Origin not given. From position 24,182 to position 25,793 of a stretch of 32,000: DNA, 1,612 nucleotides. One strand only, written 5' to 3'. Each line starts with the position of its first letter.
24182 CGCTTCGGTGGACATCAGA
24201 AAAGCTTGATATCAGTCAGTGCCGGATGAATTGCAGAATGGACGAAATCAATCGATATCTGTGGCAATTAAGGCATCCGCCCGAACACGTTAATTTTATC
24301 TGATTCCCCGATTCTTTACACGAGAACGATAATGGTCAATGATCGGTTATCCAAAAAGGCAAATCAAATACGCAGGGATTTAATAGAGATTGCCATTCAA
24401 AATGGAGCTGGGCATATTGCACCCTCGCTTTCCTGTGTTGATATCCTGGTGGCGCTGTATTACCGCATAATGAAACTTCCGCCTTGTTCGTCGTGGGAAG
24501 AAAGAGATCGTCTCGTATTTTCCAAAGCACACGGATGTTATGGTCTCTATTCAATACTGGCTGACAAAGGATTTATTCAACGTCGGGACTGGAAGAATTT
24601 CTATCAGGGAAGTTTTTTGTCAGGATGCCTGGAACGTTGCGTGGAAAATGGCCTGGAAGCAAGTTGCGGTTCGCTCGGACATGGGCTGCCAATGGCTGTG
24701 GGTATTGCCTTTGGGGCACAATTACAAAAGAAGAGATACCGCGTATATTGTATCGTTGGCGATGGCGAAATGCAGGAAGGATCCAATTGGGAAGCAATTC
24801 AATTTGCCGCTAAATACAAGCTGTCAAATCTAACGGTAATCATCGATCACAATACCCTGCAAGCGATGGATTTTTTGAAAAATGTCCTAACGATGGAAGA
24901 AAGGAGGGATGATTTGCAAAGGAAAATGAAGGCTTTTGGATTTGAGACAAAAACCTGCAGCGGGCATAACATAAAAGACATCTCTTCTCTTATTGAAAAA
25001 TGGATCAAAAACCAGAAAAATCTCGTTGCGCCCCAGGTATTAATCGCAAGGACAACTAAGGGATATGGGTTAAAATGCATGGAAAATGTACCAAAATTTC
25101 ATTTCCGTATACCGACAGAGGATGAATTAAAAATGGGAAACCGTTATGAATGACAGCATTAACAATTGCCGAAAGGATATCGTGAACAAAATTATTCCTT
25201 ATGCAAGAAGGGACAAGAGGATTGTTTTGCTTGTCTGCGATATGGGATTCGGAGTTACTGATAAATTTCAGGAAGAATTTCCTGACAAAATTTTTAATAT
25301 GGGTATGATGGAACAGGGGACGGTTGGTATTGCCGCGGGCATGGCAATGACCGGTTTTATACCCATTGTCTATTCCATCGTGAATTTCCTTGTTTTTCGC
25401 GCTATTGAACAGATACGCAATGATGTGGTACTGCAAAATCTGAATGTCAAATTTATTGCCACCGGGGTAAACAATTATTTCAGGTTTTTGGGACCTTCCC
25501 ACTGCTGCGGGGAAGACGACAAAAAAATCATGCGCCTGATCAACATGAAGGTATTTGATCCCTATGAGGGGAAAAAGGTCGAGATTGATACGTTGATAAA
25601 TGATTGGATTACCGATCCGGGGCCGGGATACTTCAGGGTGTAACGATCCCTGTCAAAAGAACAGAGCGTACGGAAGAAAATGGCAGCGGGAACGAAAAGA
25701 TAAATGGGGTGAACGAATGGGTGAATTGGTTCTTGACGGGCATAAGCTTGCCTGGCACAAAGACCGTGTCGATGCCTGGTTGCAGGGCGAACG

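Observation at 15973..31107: Glycan cluster with four radical SAM enzymes, a carbamoyltransferase and a split transketolase but no recognisable nucleotide-sugar synthesis genes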

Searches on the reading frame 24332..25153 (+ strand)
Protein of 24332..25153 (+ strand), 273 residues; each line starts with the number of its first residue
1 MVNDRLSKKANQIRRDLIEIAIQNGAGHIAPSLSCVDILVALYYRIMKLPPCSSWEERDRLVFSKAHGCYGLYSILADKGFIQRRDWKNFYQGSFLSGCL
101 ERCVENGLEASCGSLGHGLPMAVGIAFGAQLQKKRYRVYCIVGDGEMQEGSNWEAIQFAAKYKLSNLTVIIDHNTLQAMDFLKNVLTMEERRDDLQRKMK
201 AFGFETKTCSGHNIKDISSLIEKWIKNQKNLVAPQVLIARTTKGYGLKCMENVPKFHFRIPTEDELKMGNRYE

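Call 3: search_protein_families(library=pfam, proteins=[window:24332-25153:+], max_evalue=0.01)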
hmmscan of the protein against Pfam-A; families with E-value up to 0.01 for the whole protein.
window:24332-25153:+ (273 aa): 5 families
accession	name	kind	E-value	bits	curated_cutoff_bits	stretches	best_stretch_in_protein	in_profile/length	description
PF00456.26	Transketolase_N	-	1.9e-29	103.2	22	1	9-259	5-261/334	Transketolase, thiamine diphosphate binding domain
PF13292.11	DXP_synthase_N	-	1.4e-18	67.6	21.2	1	3-238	15-235/274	1-deoxy-D-xylulose-5-phosphate synthase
PF02775.26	TPP_enzyme_C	-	3.6e-09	37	21.9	1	110-227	25-143/151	Thiamine pyrophosphate enzyme, C-terminal TPP binding domain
PF00676.26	E1_dh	-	0.00013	21.4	22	1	113-170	101-158/300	Dehydrogenase E1 component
PF09364.15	XFP_N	-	0.0005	19.4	23.7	1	116-221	139-244/364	XFP N-terminal domain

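Call 5: search_protein_families(library=ncbifam, proteins=[window:24332-25153:+], max_evalue=0.001)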
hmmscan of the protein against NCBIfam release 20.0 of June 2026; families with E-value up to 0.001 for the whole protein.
window:24332-25153:+ (273 aa): 21 families
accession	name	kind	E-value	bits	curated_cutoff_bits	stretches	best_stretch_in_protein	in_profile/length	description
NF004559.0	PRK05899.2-5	equivalog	7.4e-61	206.1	488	1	4-267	16-273/627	transketolase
NF004556.0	PRK05899.2-2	equivalog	3.8e-50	170.8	575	1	5-267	16-270/639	transketolase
NF004558.0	PRK05899.2-4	equivalog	1.9e-38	132.3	788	1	11-268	8-265/651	transketolase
TIGR00232.1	tktlase_bact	equivalog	2.1e-36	125.5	682.25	1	15-268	9-268/654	transketolase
NF003933.0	PRK05444.2-2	equivalog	1.5e-17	63.4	395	1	4-252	23-258/606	1-deoxy-D-xylulose-5-phosphate synthase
TIGR00204.1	dxs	equivalog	3.3e-15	55.6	465.95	1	4-176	16-173/616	1-deoxy-D-xylulose-5-phosphate synthase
NF008968.0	PRK12315.1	subfamily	5.8e-15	54.6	510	1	3-263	18-266/582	1-deoxy-D-xylulose-5-phosphate synthase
TIGR03182.1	PDH_E1_alph_y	equivalog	1.1e-12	47.5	393.85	1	113-242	110-234/315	pyruvate dehydrogenase (acetyl-transferring) E1 component subunit alpha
TIGR00759.1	aceE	equivalog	6.2e-09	34.4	859.9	1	27-180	102-262/885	pyruvate dehydrogenase (acetyl-transferring), homodimeric type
NF005485.1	PRK07092.1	equivalog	2.1e-08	33.5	493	1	111-190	394-467/523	benzoylformate decarboxylase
TIGR03181.1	PDH_E1_alph_x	equivalog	4.7e-08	32.3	411.35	1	115-212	124-216/341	pyruvate dehydrogenase (acetyl-transferring) E1 component subunit alpha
TIGR03186.1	AKGDH_not_PDH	exception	1.4e-07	30.2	1408.3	1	27-180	102-262/889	alpha-ketoglutarate dehydrogenase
NF005040.0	PRK06457.1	equivalog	3.5e-05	22.3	788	1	110-229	393-510/549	pyruvate dehydrogenase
TIGR00118.1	acolac_lg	equivalog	9e-05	21.1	538.35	1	111-198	408-488/557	biosynthetic-type acetolactate synthase large subunit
NF004772.0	PRK06112.1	subfamily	9e-05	21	673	1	114-175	438-493/578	acetolactate synthase catalytic subunit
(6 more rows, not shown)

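Call 34: search_solved_structures(query=window:24332-25153:+, max_evalue=1e-10, show_alignments=1)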
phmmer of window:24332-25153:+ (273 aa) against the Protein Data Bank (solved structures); distinct sequences matched with E-value up to 1e-10: 41.
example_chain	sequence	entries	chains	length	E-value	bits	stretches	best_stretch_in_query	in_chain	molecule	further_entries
6yak_AAA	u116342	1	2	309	3.7e-50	174.4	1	8-265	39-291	N-terminal component of the split chain transketolase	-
3ooy_A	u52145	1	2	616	1.3e-32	116.8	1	6-259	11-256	Transketolase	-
3mos_A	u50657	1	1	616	1.3e-32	116.8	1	6-259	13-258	Transketolase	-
6rjb_A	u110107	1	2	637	1.4e-32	116.7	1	6-259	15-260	Transketolase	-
4kxu_A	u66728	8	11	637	1.4e-32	116.7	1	6-259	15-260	Transketolase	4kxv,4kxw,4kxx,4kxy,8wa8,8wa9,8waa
6ha3_A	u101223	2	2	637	3.8e-32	115.3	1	6-259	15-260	Transketolase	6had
3m34_A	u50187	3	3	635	1.6e-27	100.2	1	6-260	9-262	Transketolase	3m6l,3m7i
3l84_A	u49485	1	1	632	1.6e-27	100.2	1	6-260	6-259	Transketolase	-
9tme_A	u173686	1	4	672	8.3e-22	81.4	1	6-268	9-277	transketolase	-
8r3q_B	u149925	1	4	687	8.7e-22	81.3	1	6-268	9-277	transketolase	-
3hyl_A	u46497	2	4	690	1.7e-19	73.8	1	11-247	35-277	Transketolase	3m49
8cip_A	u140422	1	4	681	2.1e-19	73.5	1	23-248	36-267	Transketolase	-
3uk1_A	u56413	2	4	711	2.4e-19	73.3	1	9-243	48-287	Transketolase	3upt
8r3p_A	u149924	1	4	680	3.6e-19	72.8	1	10-269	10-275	Transketolase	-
4c7v_A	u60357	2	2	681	1.1e-17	67.9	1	13-248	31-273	TRANSKETOLASE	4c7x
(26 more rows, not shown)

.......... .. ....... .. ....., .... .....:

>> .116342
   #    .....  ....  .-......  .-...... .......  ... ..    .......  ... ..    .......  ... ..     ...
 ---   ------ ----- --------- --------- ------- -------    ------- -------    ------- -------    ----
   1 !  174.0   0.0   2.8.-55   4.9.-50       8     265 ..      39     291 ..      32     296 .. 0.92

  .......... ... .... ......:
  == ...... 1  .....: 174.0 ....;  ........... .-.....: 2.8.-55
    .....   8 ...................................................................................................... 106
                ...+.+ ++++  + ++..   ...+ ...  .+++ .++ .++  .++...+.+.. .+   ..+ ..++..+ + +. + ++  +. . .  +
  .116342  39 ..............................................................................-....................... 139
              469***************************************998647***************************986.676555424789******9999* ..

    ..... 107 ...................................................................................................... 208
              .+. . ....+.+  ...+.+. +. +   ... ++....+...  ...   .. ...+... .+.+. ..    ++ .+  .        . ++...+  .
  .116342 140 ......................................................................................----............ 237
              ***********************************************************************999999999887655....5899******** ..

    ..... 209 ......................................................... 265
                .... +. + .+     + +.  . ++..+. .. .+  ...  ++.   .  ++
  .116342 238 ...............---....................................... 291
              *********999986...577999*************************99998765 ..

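Call 48: search_protein_families(library=pfam, proteins=[L006:6900-7532:+], max_evalue=0.001)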
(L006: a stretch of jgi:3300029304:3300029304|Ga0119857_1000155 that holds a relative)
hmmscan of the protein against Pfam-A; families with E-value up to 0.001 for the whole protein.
L006:6900-7532:+ (210 aa): 1 family
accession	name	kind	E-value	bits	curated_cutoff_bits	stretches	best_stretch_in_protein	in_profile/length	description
PF05685.18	Uma2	-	0.001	19.1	27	0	62-175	33-138/172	Putative restriction endonuclease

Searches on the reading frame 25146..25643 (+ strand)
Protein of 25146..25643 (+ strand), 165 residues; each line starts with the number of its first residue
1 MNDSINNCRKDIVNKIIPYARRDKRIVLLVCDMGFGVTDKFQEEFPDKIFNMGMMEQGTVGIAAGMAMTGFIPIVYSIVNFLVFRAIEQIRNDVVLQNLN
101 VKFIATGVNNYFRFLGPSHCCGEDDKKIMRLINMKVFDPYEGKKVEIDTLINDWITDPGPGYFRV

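Call 3: search_protein_families(library=pfam, proteins=[window:25146-25643:+], max_evalue=0.01)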
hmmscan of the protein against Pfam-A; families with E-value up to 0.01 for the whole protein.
window:25146-25643:+ (165 aa): 1 family
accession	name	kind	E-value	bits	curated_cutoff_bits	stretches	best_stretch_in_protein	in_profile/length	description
PF02779.29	Transket_pyr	-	2.8e-17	63.3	27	1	18-145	15-147/174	Transketolase, pyrimidine binding domain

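Call 5: search_protein_families(library=ncbifam, proteins=[window:25146-25643:+], max_evalue=0.001)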
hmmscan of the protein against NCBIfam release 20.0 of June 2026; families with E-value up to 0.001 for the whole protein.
window:25146-25643:+ (165 aa): 7 families
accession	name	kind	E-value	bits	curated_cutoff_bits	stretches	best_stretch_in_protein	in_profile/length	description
TIGR00204.1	dxs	equivalog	3.2e-15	55.7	465.95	1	13-104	317-408/616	1-deoxy-D-xylulose-5-phosphate synthase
NF004559.0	PRK05899.2-5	equivalog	4.1e-13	48.4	488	1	22-164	334-473/627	transketolase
NF008968.0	PRK12315.1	subfamily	9.5e-09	34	510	1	33-107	308-380/582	1-deoxy-D-xylulose-5-phosphate synthase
NF003933.0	PRK05444.2-2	equivalog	2.1e-08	33.1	395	1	34-105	323-392/606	1-deoxy-D-xylulose-5-phosphate synthase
NF004556.0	PRK05899.2-2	equivalog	0.00011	20.6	575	1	22-107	344-431/639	transketolase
NF006667.0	PRK09212.1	subfamily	0.00031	19.7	321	1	35-94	38-98/327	pyruvate dehydrogenase complex E1 component subunit beta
NF008854.0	PRK11892.1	equivalog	0.00036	19.3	454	1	35-93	176-235/464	pyruvate dehydrogenase complex E1 component subunit beta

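Call 35: search_solved_structures(query=window:25146-25643:+, max_evalue=0.0001, show_alignments=2)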
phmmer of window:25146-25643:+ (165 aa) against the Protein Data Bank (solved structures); distinct sequences matched with E-value up to 0.0001: 13.
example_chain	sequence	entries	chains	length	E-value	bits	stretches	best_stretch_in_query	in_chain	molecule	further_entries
6yaj_AAA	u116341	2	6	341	1.1e-17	67.7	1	16-162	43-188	C-terminal chain of split transketolase from Carboxydothermus hydrogenoformans | C-terminal component of the split chain transketolase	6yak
7bzx_B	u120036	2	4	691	1.9e-11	47.4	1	16-141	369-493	1-deoxy-D-xylulose-5-phosphate synthase, chloroplastic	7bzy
8r2h_A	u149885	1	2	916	1.7e-09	41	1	13-105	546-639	1-deoxy-D-xylulose-5-phosphate synthase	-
9hn8_A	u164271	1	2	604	2e-09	40.7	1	15-105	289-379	1-deoxy-D-xylulose-5-phosphate synthase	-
8ogh_A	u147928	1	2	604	2.1e-09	40.7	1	15-105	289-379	1-deoxy-D-xylulose-5-phosphate synthase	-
7a9h_AAA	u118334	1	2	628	2.2e-09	40.7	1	15-105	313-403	1-deoxy-D-xylulose-5-phosphate synthase,1-deoxy-D-xylulose-5-phosphate synthase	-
7a9g_AAA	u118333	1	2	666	2.3e-09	40.6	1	15-105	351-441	1-deoxy-D-xylulose-5-phosphate synthase,1-deoxy-D-xylulose-5-phosphate synthase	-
8a29_A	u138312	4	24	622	5.1e-09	39.4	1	22-141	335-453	1-deoxy-D-xylulose-5-phosphate synthase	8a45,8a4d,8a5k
2o1s_A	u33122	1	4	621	1.1e-08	38.4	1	20-105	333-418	1-deoxy-D-xylulose-5-phosphate synthase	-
8a8y_A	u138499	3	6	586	1.1e-07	35.1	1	20-105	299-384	1-deoxy-D-xylulose-5-phosphate synthase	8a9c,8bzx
6xxg_AAA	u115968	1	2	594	8.4e-07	32.2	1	18-104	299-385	1-deoxy-D-xylulose-5-phosphate synthase,1-deoxy-D-xylulose-5-phosphate synthase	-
2o1x_A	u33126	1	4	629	9.2e-07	32.1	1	18-104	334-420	1-deoxy-D-xylulose-5-phosphate synthase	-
6ouv_A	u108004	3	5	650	9.7e-07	32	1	18-104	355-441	1-deoxy-D-xylulose-5-phosphate synthase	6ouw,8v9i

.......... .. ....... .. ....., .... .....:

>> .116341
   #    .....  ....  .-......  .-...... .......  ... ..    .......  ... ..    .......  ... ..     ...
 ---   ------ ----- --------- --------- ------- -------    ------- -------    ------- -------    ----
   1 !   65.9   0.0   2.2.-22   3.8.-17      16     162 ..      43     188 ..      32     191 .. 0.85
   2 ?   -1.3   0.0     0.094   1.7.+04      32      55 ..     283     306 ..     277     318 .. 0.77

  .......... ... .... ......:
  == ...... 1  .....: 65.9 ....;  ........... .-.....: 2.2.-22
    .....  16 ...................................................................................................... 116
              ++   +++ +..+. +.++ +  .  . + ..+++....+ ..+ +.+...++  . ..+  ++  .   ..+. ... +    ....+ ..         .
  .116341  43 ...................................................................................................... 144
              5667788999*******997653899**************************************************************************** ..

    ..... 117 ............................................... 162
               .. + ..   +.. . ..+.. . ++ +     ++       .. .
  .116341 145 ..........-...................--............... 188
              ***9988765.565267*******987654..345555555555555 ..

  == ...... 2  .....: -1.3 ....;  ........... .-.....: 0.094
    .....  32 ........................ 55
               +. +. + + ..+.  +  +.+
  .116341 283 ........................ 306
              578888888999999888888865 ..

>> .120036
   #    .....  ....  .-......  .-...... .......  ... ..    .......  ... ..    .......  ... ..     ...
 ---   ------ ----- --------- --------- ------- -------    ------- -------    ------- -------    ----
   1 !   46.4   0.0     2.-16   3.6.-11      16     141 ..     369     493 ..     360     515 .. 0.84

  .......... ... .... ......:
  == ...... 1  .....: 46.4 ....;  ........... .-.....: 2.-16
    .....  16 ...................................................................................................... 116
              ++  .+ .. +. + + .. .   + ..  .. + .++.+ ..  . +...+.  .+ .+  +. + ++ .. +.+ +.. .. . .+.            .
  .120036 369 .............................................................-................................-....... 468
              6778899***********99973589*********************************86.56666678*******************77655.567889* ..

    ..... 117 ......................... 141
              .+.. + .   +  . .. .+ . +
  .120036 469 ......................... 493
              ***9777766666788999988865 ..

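Call 48: search_protein_families(library=pfam, proteins=[L006:6900-7532:+], max_evalue=0.001)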
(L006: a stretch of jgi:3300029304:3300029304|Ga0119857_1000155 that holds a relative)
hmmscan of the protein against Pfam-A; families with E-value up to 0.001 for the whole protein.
L006:6900-7532:+ (210 aa): 1 family
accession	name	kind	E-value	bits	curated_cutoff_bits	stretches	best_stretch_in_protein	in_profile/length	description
PF05685.18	Uma2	-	0.001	19.1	27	0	62-175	33-138/172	Putative restriction endonuclease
